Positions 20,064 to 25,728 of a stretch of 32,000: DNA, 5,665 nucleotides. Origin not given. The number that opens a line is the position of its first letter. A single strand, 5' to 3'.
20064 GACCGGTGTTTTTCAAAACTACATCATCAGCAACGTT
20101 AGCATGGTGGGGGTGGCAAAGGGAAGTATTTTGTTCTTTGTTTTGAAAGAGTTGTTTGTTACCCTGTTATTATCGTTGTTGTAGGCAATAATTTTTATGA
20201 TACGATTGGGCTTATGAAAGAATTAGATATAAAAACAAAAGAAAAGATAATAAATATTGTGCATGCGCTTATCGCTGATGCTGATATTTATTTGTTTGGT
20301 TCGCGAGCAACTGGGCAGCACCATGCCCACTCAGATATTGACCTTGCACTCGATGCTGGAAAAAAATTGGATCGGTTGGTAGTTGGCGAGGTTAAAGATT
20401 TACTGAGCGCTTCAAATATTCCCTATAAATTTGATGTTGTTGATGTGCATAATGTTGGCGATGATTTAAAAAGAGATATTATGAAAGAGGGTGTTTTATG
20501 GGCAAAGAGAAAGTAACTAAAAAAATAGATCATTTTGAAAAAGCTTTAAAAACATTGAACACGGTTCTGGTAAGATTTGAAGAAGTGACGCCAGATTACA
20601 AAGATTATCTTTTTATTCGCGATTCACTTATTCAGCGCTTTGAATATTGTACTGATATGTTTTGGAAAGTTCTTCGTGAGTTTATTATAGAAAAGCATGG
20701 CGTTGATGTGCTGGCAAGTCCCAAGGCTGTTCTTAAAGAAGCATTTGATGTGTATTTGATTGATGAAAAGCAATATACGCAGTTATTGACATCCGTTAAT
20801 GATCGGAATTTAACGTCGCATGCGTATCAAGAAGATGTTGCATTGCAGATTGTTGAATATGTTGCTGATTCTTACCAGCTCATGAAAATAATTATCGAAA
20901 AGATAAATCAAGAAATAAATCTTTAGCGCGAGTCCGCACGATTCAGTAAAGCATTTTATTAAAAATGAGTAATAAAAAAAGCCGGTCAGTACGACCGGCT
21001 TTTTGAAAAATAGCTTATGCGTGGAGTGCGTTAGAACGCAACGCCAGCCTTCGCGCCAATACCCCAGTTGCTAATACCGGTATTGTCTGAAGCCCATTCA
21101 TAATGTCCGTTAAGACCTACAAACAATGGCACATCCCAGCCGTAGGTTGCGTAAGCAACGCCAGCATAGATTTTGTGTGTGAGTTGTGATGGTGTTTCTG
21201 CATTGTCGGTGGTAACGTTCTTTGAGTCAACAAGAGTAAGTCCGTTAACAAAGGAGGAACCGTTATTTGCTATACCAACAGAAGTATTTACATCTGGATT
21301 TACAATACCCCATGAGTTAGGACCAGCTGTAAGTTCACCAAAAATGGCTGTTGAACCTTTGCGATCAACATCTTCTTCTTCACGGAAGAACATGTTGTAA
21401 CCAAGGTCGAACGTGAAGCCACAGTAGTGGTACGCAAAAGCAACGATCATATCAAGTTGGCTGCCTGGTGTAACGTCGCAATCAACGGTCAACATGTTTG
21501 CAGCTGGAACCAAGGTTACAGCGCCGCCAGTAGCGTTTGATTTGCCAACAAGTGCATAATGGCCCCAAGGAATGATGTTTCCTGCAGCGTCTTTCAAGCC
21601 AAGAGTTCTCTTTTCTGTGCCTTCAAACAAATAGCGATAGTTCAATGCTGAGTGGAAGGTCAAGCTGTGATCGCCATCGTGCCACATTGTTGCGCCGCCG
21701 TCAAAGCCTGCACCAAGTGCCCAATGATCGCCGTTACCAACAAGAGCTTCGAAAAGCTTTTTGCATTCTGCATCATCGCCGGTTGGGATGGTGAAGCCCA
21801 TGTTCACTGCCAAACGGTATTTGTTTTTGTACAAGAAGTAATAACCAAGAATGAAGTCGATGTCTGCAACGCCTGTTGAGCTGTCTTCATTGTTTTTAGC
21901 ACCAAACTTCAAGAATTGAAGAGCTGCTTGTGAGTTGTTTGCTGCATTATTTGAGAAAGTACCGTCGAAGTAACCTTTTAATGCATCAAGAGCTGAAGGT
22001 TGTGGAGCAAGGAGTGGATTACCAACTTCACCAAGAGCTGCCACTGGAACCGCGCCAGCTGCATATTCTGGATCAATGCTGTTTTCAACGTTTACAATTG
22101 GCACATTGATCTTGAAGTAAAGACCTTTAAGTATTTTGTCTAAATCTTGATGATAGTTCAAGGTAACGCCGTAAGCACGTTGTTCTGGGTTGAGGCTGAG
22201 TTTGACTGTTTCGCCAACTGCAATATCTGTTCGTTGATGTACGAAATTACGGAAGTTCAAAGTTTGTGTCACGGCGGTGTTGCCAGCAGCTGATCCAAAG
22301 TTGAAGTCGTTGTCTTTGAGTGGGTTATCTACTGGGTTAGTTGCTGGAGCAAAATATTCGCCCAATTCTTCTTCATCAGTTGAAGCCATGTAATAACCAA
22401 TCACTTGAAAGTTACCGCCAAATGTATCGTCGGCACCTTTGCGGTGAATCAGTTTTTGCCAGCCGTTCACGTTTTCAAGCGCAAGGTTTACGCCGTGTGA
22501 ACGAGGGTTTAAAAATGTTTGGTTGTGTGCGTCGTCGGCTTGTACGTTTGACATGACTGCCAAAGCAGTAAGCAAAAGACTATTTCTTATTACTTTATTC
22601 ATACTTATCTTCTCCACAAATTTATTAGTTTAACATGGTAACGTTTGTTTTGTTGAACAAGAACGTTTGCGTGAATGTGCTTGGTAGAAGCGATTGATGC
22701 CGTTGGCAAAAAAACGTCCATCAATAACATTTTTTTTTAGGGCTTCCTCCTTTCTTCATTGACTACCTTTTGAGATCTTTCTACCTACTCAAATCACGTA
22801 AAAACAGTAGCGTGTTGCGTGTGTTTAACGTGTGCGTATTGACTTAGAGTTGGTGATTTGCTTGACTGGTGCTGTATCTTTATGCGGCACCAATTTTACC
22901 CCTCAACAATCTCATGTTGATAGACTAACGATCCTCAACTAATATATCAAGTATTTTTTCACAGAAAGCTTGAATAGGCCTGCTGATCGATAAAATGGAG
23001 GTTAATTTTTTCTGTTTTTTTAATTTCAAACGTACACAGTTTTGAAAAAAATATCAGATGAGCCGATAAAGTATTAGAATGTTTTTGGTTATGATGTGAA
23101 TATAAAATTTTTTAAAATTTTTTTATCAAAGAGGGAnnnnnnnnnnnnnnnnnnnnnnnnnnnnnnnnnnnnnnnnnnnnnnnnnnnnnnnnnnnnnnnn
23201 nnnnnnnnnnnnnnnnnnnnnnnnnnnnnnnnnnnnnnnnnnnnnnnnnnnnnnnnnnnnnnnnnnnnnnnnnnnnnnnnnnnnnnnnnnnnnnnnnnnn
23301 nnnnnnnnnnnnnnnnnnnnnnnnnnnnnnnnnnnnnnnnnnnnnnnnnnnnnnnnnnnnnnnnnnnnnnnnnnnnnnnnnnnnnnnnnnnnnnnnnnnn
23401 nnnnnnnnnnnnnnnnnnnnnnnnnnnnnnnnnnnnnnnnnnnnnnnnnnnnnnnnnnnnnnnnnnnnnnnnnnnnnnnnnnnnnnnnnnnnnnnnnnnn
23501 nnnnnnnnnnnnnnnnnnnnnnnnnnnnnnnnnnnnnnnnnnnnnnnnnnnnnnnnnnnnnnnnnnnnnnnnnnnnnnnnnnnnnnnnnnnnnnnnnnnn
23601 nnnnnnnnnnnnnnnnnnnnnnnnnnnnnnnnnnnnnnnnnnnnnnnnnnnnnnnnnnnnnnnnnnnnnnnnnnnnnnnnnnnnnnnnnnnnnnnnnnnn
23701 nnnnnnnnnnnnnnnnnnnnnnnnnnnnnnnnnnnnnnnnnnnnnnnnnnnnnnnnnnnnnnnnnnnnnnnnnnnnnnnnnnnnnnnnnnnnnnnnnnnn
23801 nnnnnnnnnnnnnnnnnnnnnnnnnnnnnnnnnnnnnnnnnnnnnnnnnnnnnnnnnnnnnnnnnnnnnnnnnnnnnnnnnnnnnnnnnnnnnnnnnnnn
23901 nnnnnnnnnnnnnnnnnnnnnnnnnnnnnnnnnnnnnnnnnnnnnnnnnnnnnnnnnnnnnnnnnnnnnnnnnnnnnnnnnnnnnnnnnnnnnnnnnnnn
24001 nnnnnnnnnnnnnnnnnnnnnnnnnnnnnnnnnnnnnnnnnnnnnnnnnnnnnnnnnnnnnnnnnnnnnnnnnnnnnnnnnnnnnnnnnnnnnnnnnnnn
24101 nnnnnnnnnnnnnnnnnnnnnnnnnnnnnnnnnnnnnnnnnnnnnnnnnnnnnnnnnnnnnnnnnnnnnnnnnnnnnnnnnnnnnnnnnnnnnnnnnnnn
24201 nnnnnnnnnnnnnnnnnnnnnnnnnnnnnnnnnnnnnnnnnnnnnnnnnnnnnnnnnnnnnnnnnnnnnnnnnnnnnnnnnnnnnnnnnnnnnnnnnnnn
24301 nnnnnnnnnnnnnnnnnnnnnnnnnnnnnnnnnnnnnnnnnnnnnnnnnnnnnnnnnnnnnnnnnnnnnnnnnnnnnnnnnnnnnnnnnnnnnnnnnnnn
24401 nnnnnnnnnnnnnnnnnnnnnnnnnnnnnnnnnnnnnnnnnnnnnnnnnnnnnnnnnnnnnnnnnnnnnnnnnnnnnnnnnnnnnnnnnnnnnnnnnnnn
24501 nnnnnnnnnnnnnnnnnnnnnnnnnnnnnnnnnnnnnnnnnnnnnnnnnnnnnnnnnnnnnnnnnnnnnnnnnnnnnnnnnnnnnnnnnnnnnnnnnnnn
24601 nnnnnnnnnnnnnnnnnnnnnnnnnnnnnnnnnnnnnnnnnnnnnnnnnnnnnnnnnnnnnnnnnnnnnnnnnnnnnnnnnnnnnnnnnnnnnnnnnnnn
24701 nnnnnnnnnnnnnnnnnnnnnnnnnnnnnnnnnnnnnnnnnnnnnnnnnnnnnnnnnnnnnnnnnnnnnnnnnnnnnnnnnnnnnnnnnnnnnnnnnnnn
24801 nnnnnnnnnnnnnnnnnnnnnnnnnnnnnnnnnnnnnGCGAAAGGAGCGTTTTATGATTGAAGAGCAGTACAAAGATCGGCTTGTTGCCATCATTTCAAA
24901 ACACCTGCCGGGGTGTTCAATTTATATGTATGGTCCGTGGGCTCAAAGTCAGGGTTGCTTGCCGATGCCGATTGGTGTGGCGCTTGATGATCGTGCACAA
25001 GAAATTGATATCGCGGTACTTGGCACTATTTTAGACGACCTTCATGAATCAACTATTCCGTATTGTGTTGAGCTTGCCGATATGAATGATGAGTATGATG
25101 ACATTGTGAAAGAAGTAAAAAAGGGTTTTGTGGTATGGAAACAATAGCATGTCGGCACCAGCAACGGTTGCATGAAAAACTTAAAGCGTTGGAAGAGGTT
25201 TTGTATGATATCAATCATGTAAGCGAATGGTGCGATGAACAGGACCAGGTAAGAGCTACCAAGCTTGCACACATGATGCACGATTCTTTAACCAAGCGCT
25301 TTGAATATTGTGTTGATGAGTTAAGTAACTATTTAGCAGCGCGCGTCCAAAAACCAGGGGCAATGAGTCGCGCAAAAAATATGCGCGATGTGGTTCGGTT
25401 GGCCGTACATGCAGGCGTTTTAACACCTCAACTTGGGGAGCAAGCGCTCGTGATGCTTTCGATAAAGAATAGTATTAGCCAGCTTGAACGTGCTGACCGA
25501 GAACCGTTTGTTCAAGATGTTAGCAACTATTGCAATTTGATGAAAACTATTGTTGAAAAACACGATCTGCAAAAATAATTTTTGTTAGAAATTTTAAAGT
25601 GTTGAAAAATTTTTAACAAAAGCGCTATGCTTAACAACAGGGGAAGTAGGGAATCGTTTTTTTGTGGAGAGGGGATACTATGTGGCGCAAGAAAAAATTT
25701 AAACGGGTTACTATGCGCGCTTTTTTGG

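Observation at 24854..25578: A toxin-antitoxin-like MNT/HEPN pair with both catalytic motifs ablated but both ORFs and their overlap intact, fused to the uppP transcription unit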

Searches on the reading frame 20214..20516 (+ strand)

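Call 4: search_protein_families(library=pfam, proteins=[window:20214-20516:+], max_evalue=1)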
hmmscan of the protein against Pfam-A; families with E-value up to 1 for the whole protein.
window:20214-20516:+ (100 aa): 4 families
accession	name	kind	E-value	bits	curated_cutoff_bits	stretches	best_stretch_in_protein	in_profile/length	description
PF18765.7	Polbeta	-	5.3e-14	52.6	26.9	1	10-95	1-86/93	Polymerase beta, Nucleotidyltransferase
PF01909.29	NTP_transf_2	-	1.5e-08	35.3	21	1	10-54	2-46/93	Nucleotidyltransferase domain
PF22600.2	MTPAP-like_central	-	0.00017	22.1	27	1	6-50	23-67/139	Poly(A) RNA polymerase, mitochondrial-like, central palm domain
PF09204.15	Colicin_immun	-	0.0091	17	22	1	6-55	40-88/88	Bacterial self-protective colicin-like immunity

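Call 75: search_protein_families(library=ncbifam, proteins=[window:20214-20516:+], max_evalue=1)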
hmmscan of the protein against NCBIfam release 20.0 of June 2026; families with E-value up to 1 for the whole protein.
window:20214-20516:+ (100 aa): 6 families
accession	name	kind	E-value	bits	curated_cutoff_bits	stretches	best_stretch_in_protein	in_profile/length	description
NF047752.1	MntA_antitoxin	equivalog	2.1e-13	50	60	1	25-98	10-82/106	type VII toxin-antitoxin system MntA family adenylyltransferase antitoxin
NF010309.0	PRK13746.1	subfamily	0.0022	17.4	193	1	23-73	29-80/263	aminoglycoside adenylyltransferase family protein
NF012157.0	ANT_3pp_I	equivalog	0.011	15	375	1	23-73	23-74/256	AadA family aminoglycoside 3''-O-nucleotidyltransferase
NF033127.1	ANT_3pp_AadA3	exception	0.016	14.7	595.5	1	24-89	25-91/258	ANT(3'')-Ia family aminoglycoside nucleotidyltransferase AadA3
NF051895.1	anti_phage_HalB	equivalog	0.027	14.1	190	1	26-44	3-21/211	anti-phage Hailong system nucleotidyltransferase HalB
NF033126.1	ANT_3pp_AadA1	exception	0.044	13.3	587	1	24-90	25-92/258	ANT(3'')-Ia family aminoglycoside nucleotidyltransferase AadA1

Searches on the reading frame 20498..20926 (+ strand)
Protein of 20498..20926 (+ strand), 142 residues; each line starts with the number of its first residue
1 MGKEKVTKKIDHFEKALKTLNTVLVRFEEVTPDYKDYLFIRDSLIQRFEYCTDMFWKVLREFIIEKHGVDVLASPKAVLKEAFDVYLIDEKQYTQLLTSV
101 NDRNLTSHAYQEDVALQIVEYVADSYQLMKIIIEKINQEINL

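Call 4: search_protein_families(library=pfam, proteins=[window:20498-20926:+], max_evalue=1)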
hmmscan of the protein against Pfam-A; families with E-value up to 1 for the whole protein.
window:20498-20926:+ (142 aa): 3 families
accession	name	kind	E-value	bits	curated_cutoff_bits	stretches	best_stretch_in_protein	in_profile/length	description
PF08780.16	NTase_sub_bind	-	1.1e-22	80.8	31.8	1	9-127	2-114/126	Nucleotidyltransferase substrate binding protein like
PF20110.4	DUF6500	-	0.078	13.3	23.7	1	8-19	38-49/53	Family of unknown function (DUF6500)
PF02445.21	NadA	-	0.079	12.5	27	1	101-134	10-43/295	Quinolinate synthetase A protein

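Call 75: search_protein_families(library=ncbifam, proteins=[window:20498-20926:+], max_evalue=1)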
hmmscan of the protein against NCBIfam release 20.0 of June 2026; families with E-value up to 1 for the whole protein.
window:20498-20926:+ (142 aa): 4 families
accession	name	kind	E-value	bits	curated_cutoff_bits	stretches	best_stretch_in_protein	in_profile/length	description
TIGR01987.1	HI0074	subfamily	3.8e-17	62.5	55.8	1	10-135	2-120/123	HI0074 family nucleotidyltransferase substrate-binding subunit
NF047751.1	HepT_toxin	equivalog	0.0003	20.7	60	1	10-123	2-110/120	type VII toxin-antitoxin system HepT family RNase toxin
NF008656.0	PRK11655.1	equivalog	0.016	14.5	191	1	17-69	9-61/169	chorismate lyase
NF047935.1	antiphage_GapS6a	subfamily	0.02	15.2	90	1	76-137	25-81/104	GapS6a family protein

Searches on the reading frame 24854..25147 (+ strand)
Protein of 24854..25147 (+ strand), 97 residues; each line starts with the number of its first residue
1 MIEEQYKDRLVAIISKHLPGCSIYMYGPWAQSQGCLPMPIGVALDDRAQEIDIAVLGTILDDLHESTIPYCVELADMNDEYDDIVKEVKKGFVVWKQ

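Call 4: search_protein_families(library=pfam, proteins=[window:24854-25147:+], max_evalue=1)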
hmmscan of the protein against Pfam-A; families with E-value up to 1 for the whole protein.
window:24854-25147:+ (97 aa): 1 family
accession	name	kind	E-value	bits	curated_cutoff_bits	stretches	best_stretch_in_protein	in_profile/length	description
PF19088.6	TUTase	-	0.23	11.6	25.8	1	5-28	45-68/138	TUTase nucleotidyltransferase domain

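Call 18: find_homologous_proteins(query=window:24854-25147:+, max_evalue=0.001)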
Query window:24854-25147:+ (97 aa): 2 proteins with E <= 0.001 among 3 candidates.
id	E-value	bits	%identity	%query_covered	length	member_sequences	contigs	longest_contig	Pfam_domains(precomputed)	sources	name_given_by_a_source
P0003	1.3e-58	213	98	100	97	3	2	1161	-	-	-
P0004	9.7e-52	191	88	100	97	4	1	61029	-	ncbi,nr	ncbi:hypothetical protein K2X40_02750 [Candidatus Babeliales bacterium]|nr:hypothetical protein [Can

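Call 22: search_solved_structures(query=window:24854-25147:+, max_evalue=10, show_alignments=3)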
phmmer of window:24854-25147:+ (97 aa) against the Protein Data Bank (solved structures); distinct sequences matched with E-value up to 10: 2.
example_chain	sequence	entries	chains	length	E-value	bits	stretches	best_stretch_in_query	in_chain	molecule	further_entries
6osx_A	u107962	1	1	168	0.64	13.6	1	2-92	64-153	Protein YmbA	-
7yyg_A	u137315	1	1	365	1.1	12.9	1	27-57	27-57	Putative outer protein N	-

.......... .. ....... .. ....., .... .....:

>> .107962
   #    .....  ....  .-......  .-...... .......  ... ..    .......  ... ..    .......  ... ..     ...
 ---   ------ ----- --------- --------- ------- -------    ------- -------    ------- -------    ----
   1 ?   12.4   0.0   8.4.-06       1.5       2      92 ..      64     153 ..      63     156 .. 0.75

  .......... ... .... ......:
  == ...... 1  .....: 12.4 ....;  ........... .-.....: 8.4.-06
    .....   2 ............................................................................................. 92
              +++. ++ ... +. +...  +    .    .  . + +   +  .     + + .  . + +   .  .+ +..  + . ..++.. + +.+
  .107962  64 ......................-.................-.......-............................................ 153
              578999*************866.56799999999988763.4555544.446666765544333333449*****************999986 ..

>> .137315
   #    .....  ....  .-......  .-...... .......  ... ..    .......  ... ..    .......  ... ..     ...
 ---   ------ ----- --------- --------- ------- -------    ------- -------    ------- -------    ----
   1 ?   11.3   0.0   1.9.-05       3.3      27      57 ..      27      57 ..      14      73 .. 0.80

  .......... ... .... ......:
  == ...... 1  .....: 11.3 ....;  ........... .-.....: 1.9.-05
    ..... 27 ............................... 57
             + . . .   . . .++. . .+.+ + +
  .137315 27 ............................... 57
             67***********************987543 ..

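Call 75: search_protein_families(library=ncbifam, proteins=[window:24854-25147:+], max_evalue=1)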
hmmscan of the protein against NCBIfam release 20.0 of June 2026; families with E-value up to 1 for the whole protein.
window:24854-25147:+ (97 aa): 1 family
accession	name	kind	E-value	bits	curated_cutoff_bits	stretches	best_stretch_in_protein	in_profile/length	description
NF033620.0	pqiC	exception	0.14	11.4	200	1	3-92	84-172/184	membrane integrity-associated transporter subunit PqiC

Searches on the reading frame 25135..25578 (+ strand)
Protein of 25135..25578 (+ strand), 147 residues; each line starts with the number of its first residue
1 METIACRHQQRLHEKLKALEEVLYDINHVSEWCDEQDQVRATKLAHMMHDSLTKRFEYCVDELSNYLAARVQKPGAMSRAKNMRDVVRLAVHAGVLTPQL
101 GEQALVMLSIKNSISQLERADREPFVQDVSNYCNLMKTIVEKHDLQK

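Call 4: search_protein_families(library=pfam, proteins=[window:25135-25578:+], max_evalue=1)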
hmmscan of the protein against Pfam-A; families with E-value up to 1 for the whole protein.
window:25135-25578:+ (147 aa): 3 families
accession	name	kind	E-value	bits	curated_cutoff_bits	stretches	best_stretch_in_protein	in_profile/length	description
PF08780.16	NTase_sub_bind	-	0.00054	20.4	31.8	1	32-139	16-120/126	Nucleotidyltransferase substrate binding protein like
PF10273.14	WGG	-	0.012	16.4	26.8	1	27-66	37-76/80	Pre-rRNA-processing protein TSR2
PF15241.11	Cylicin_N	-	0.19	12.4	27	1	32-81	53-99/107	Cylicin N-terminus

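Call 17: find_homologous_proteins(query=window:25135-25578:+, max_evalue=0.001)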
Query window:25135-25578:+ (147 aa): 2 proteins with E <= 0.001 among 32 candidates.
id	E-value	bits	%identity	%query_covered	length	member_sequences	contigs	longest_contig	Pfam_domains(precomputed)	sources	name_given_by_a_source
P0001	4.9e-89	313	97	100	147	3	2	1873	-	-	-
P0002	4.4e-72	258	82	100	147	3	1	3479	-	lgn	-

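Call 21: search_solved_structures(query=window:25135-25578:+, max_evalue=10, show_alignments=3)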
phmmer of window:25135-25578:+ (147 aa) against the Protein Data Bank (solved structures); distinct sequences matched with E-value up to 10: 0.

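Call 27: search_protein_representatives(protein=window:25135-25578:+)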
Query: 147 residues. Proteins with E-value up to 0.001 (for the whole library): 11; up to 1e-10: 1; up to 1e-30: 1. The best 11 are listed.
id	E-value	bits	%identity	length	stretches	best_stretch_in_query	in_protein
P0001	1.5e-89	313.2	97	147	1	1-147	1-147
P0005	4.7e-07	46.3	31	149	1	10-140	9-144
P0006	2.4e-06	44.0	30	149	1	33-142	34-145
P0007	7.5e-06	42.4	27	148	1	9-142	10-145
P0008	1.3e-05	41.6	33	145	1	42-142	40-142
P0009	2.7e-05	40.5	27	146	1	7-142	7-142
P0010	7.2e-05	39.2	27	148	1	13-141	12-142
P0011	8.7e-05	38.9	27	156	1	10-146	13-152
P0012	2.9e-04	37.2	32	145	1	1-142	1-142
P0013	4.6e-04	36.6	27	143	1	1-141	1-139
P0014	5.8e-04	36.3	27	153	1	11-142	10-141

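Call 75: search_protein_families(library=ncbifam, proteins=[window:25135-25578:+], max_evalue=1)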
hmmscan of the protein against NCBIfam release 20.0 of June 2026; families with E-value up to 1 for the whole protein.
window:25135-25578:+ (147 aa): 0 families

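Call 78: find_encoding_contigs(protein=P0001, flank=3000, max_places=4)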
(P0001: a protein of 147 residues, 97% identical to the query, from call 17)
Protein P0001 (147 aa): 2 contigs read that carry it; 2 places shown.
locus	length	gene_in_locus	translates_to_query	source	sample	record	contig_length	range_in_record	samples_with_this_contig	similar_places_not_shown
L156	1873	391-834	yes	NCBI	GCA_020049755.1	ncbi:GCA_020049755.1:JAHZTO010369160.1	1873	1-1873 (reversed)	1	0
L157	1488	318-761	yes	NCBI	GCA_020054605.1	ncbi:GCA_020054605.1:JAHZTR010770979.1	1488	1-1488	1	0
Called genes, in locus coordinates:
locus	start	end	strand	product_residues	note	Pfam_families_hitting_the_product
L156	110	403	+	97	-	-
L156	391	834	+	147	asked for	-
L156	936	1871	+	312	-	?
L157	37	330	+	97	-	-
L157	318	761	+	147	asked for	-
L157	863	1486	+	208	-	?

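Call 79: find_encoding_contigs(protein=P0002, flank=3000, max_places=4)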
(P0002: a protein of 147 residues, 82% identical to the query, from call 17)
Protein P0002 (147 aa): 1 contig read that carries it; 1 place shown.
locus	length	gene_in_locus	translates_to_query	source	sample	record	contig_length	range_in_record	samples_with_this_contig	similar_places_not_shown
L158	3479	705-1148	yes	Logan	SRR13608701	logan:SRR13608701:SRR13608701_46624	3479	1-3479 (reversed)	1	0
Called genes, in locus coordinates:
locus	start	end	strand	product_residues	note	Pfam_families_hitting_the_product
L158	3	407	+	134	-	?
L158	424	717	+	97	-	-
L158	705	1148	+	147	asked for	-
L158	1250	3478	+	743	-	?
